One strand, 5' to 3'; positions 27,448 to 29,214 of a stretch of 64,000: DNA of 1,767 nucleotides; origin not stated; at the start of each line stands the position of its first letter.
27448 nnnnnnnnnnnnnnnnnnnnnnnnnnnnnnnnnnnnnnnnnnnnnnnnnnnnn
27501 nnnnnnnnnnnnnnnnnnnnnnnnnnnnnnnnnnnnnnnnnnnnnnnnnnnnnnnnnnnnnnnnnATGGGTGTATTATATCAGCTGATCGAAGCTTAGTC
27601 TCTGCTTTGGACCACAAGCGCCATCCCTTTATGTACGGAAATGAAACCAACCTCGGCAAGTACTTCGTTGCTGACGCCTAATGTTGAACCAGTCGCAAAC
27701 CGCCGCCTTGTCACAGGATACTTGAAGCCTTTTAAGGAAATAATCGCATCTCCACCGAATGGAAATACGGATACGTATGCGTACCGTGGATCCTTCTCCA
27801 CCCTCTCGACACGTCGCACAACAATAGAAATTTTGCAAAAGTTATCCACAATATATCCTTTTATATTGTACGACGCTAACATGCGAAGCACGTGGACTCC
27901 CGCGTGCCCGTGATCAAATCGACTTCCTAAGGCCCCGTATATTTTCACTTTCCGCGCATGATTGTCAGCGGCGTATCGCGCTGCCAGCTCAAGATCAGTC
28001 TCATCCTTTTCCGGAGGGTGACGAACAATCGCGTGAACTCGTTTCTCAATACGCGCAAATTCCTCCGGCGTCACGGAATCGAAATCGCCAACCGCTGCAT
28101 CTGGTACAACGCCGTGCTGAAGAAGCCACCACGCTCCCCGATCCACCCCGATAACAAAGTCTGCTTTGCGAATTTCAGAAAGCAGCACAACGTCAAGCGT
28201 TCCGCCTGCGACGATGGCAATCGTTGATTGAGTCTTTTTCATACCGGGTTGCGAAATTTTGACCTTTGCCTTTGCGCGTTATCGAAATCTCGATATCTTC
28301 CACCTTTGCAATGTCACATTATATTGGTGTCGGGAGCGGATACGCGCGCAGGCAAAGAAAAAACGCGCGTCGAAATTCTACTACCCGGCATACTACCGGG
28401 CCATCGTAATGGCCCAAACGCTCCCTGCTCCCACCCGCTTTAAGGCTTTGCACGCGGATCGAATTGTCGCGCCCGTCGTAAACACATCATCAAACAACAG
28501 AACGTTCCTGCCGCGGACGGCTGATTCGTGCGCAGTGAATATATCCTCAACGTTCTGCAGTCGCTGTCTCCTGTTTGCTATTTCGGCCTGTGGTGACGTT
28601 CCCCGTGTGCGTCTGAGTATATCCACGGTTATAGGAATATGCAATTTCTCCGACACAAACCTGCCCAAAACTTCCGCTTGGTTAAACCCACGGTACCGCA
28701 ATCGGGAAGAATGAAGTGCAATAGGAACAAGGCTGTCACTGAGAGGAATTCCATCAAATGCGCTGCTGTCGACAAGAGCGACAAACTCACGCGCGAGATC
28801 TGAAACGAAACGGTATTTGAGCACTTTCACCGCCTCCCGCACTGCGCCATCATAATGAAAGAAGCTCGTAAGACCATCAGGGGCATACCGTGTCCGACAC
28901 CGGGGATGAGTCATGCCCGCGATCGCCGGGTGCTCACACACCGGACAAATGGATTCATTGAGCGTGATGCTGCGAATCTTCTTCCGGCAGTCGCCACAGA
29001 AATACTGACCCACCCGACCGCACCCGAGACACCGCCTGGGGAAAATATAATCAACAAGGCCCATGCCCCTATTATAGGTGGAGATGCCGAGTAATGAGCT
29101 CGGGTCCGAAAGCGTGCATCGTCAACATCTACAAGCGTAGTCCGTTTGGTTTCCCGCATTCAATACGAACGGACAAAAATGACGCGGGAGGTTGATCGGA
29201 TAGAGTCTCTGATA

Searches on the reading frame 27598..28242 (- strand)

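Call 7: search_protein_families(library=pfam, proteins=[window:27598-28242:-])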
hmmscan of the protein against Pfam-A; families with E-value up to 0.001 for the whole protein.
window:27598-28242:- (215 aa): 2 families
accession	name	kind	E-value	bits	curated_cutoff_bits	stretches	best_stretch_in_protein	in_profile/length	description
PF04263.21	TPK_catalytic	-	4.7e-25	88.2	30.7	1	24-127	5-109/113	Thiamin pyrophosphokinase, catalytic domain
PF04265.19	TPK_B1_binding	-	3.9e-13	49.3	22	1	148-207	4-66/67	Thiamin pyrophosphokinase, vitamin B1 binding domain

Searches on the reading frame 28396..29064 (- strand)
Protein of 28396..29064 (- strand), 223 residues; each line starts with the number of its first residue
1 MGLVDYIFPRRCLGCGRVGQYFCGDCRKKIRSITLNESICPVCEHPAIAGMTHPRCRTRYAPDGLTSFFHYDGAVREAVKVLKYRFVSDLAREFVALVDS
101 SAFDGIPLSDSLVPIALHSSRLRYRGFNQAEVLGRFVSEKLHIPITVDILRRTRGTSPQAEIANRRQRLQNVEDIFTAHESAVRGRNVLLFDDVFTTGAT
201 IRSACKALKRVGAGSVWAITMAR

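Call 7: search_protein_families(library=pfam, proteins=[window:28396-29064:-])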
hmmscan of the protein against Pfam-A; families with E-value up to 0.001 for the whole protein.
window:28396-29064:- (223 aa): 2 families
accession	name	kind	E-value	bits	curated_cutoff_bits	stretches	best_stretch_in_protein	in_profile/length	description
PF18912.6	DZR_2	-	2.4e-09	37.3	27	1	3-56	1-55/56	Double zinc ribbon domain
PF00156.33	Pribosyltran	-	9.7e-08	31.9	26.3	1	131-220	41-122/158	Phosphoribosyl transferase domain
